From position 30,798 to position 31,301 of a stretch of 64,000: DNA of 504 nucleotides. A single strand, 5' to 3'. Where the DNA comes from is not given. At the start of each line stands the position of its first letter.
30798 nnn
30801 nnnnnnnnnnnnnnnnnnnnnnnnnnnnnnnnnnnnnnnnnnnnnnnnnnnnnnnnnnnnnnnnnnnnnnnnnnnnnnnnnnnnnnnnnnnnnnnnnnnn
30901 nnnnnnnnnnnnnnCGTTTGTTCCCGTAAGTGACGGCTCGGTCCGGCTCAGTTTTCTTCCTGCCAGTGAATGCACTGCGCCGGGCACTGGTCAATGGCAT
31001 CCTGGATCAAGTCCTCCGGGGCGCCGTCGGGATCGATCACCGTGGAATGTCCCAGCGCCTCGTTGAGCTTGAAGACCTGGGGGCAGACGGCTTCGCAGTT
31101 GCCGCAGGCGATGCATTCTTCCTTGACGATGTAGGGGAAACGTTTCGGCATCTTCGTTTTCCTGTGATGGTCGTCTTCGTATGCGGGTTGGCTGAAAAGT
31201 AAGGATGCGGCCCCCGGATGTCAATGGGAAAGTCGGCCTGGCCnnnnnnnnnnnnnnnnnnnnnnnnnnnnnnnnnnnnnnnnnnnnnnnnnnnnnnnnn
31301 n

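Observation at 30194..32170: Ferredoxin - PAS - ferredoxin - [2Fe-2S]ferredoxin::adenylate-cyclase module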

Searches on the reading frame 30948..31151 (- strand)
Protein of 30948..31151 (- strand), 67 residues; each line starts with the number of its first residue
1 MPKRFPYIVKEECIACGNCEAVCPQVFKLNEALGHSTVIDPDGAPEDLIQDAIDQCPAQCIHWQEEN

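Call 3: search_protein_families(library=pfam, proteins=[window:30948-31151:-], max_evalue=0.01)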
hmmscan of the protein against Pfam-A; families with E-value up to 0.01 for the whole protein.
window:30948-31151:- (67 aa): 15 families
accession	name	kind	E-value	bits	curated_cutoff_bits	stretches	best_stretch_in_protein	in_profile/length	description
PF13370.11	Fer4_13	-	1e-14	55.4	24.5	1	11-63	4-58/58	4Fe-4S single cluster domain of Ferredoxin I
PF13459.11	Fer4_15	-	3.9e-08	34.3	22.4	1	10-63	5-66/66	4Fe-4S single cluster domain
PF00037.32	Fer4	-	7e-06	26.1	21.1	1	6-25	1-20/24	4Fe-4S binding domain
PF12838.12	Fer4_7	-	1.3e-05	26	27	1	8-25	33-50/52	4Fe-4S dicluster domain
PF13237.11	Fer4_10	-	3.3e-05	24.2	25.5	1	6-62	2-44/53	4Fe-4S dicluster domain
PF12797.12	Fer4_2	-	4.1e-05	23.7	24.5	1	6-24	3-21/22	4Fe-4S binding domain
PF12837.12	Fer4_6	-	0.00021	21.5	25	1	5-24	1-20/24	4Fe-4S binding domain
PF25160.1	LdpA_Fe-S-bd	-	0.00022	21.4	27.6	1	8-25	23-40/49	LdpA Fe-S cluster-binding domain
PF14697.11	Fer4_21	-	0.00025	21.6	35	1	7-24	35-52/59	4Fe-4S dicluster domain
PF13183.11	Fer4_8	-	0.0006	20.7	27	1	11-42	3-35/68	4Fe-4S dicluster domain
PF06902.16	Fer4_19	-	0.0011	19.4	24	1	11-57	13-55/64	Divergent 4Fe-4S mono-cluster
PF13534.11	Fer4_17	-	0.003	18.5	22.2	1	11-26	44-59/61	4Fe-4S dicluster domain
PF12800.12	Fer4_4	-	0.003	18.2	24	1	11-24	2-15/17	4Fe-4S binding domain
PF13187.11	Fer4_9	-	0.004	17.6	27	1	11-25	35-49/52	4Fe-4S dicluster domain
PF13484.11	Fer4_16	-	0.0042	18.3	30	0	11-24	51-64/66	4Fe-4S double cluster binding domain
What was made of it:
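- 30948..31151 (-): FdA: 67-aa single-cluster ferredoxin of the Desulfovibrio africanus Fd I type (CxxCxxC...CP, predicted [4Fe-4S]). It is the proposed redox partner of the Fer2 domain. Pfam Fer4_13 E 1e-14 (call 3).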

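Call 4: search_protein_families(library=ncbifam, proteins=[window:30948-31151:-], max_evalue=0.01)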
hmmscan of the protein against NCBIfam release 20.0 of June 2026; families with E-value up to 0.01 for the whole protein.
window:30948-31151:- (67 aa): 28 families (the best 25 are shown)
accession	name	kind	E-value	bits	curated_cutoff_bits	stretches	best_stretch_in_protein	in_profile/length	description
NF058577.1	FdxA_fam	equivalog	1.8e-06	28.1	65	1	7-25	3-21/52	4Fe-4S ferredoxin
NF045480.1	FdxA_Actino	equivalog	6.1e-05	23.2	125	1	4-25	31-52/107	ferredoxin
TIGR02936.1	fdxN_nitrog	equivalog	0.00013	22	80.55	1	6-51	16-62/91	ferredoxin III, nif-specific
TIGR01944.1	rnfB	subfamily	0.0004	20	68.7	1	3-66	105-165/190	RnfABCDGE type electron transport complex subunit B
NF003475.0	PRK05113.1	equivalog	0.00049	20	203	1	3-64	105-163/190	electron transport complex subunit RsxB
TIGR00314.1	cdhA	equivalog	0.0005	18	781.3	1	11-56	399-439/784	CO dehydrogenase/acetyl-CoA synthase complex subunit alpha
NF040864.1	HgcB_ferredoxin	equivalog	0.00053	19.8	99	1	10-61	13-61/93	mercury methylation ferredoxin HgcB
TIGR01971.1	NuoI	subfamily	0.00058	19.4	113.05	1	10-25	41-57/121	NADH-quinone oxidoreductase, chain I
NF004546.0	PRK05888.3-3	equivalog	0.001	18.5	260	1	1-25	97-121/196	NADH-quinone oxidoreductase subunit NuoI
TIGR02494.1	PFLE_PFLC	subfamily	0.0011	18.3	174.35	1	9-64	46-100/293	glycyl-radical enzyme activating protein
NF006446.0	PRK08764.1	equivalog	0.0017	18.2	220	1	6-63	81-135/139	Rnf electron transport complex subunit RnfB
NF042909.1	FMH_DH_FwdF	exception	0.0018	17.5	375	1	8-62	222-275/336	tungsten-dependent formylmethanofuran dehydrogenase subunit FwdF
NF041891.1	hdrA_Methbact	equivalog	0.0018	16.6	1300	1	4-25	231-252/762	ferredoxin:CoB-CoM heterodisulfide reductase subunit HdrA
NF040684.1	PorD_Arch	equivalog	0.0019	18.2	120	1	6-66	27-84/85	pyruvate synthase subunit PorD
NF038196.1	ferrodoxin_EFR1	subfamily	0.0023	18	75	1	7-25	180-198/242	EFR1 family ferrodoxin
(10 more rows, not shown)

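Call 56: search_solved_structures(query=window:30948-31151:-, max_evalue=0.01, show_alignments=2)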
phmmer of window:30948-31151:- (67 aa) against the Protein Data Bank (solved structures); distinct sequences matched with E-value up to 0.01: 68 (the best 60 are shown).
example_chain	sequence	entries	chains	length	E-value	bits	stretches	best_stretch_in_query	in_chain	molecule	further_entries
1dax_A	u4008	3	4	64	1.3e-13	53.9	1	6-66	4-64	FERREDOXIN I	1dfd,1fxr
1f2g_A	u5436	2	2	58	6.4e-10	42.1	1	6-61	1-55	FERREDOXIN II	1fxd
1dwl_A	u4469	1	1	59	9.3e-08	35.3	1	9-61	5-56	FERREDOXIN I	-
1rof_A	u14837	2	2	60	2.8e-06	30.6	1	11-63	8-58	FERREDOXIN | FERREDOXIN(A)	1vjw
1iqz_A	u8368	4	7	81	1.4e-05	28.4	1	5-62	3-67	Ferredoxin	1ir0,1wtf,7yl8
9g03_E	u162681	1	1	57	0.00013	25.3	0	7-41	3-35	Ferredoxin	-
8rja_F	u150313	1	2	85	0.00025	24.4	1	9-44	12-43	NAD(P)H-quinone oxidoreductase subunit I, chloroplastic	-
5t5i_F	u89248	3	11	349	0.00025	24.4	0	8-25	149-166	Tungsten formylmethanofuran dehydrogenase subunit fwdF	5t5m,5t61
7yca_C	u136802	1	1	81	0.00082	22.8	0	11-28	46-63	Photosystem I iron-sulfur center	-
2z8q_A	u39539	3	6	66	0.00086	22.7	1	10-64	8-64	Ferredoxin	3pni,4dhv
7ar7_I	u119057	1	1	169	0.0016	21.9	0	4-25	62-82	NADH dehydrogenase [ubiquinone] iron-sulfur protein 8-A, mitochondrial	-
5lc5_I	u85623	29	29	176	0.0017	21.7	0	4-25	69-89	NADH dehydrogenase [ubiquinone] iron-sulfur protein 8, mitochondrial | Mitochondrial complex I, TYKY subunit | NADH:ubiquinone oxidoreductase core subunit S8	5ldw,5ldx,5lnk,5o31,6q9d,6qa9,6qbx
7v2c_B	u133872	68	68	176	0.0018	21.7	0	4-25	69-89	NADH dehydrogenase [ubiquinone] iron-sulfur protein 8, mitochondrial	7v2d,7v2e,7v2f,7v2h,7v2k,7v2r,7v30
9sw6_H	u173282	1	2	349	0.0019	21.6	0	8-25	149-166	Tungsten formylmethanofuran dehydrogenase, subunit F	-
1fca_A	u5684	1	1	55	0.0021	21.5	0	7-40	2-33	FERREDOXIN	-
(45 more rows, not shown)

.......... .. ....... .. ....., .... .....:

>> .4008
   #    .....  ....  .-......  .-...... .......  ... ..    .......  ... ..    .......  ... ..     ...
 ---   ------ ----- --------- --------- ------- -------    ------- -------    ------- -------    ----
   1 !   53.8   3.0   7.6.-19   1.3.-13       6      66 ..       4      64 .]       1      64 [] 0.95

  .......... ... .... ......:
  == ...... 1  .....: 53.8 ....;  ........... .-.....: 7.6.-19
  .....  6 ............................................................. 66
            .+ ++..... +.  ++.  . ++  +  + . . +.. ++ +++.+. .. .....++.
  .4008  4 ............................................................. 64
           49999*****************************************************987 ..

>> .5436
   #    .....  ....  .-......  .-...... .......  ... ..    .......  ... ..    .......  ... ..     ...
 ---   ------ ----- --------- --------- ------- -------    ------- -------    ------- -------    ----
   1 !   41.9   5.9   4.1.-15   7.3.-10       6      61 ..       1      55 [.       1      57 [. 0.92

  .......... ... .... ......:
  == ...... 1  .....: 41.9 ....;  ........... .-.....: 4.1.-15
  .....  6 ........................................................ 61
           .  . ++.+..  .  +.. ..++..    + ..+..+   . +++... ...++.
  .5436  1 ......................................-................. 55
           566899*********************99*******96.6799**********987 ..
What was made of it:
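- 30948..31151 (-): PDB 1FXR/1DAX at E 1.3e-13 (call 56).
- On Single-cluster Fer4_13 ferredoxin (D. africanus Fd I type): PDB 1FXR at E 1.3e-13 (call 56).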

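Call 65: search_protein_families(library=padloc, proteins=[window:30948-31151:-], max_evalue=0.01)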
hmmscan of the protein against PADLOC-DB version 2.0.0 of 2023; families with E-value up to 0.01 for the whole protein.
window:30948-31151:- (67 aa): 0 families

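Call 79: search_protein_families(library=pfam, proteins=[P0125], max_evalue=0.001)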
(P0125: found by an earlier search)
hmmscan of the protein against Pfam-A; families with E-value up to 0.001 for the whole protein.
P0125 (394 aa): 8 families
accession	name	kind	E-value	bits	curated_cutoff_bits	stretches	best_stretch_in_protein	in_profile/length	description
PF00211.25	Guanylate_cyc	-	1e-22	81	21.9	1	120-278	7-160/183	Adenylate and Guanylate cyclase catalytic domain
PF13370.11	Fer4_13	-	4.3e-13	50.2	24.5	1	338-390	4-58/58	4Fe-4S single cluster domain of Ferredoxin I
PF00111.32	Fer2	-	1.2e-10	41.6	21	1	8-84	5-76/77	2Fe-2S iron-sulfur cluster binding domain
PF13459.11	Fer4_15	-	3.6e-06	28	22.4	1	337-390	5-66/66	4Fe-4S single cluster domain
PF00037.32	Fer4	-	0.00025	21.2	21.1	1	333-352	1-20/24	4Fe-4S binding domain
PF13237.11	Fer4_10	-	0.00048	20.4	25.5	1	333-376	2-34/53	4Fe-4S dicluster domain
PF12797.12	Fer4_2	-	0.00059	20.1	24.5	1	333-352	3-22/22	4Fe-4S binding domain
PF12838.12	Fer4_7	-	0.00093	20.1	27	1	331-351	29-49/52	4Fe-4S dicluster domain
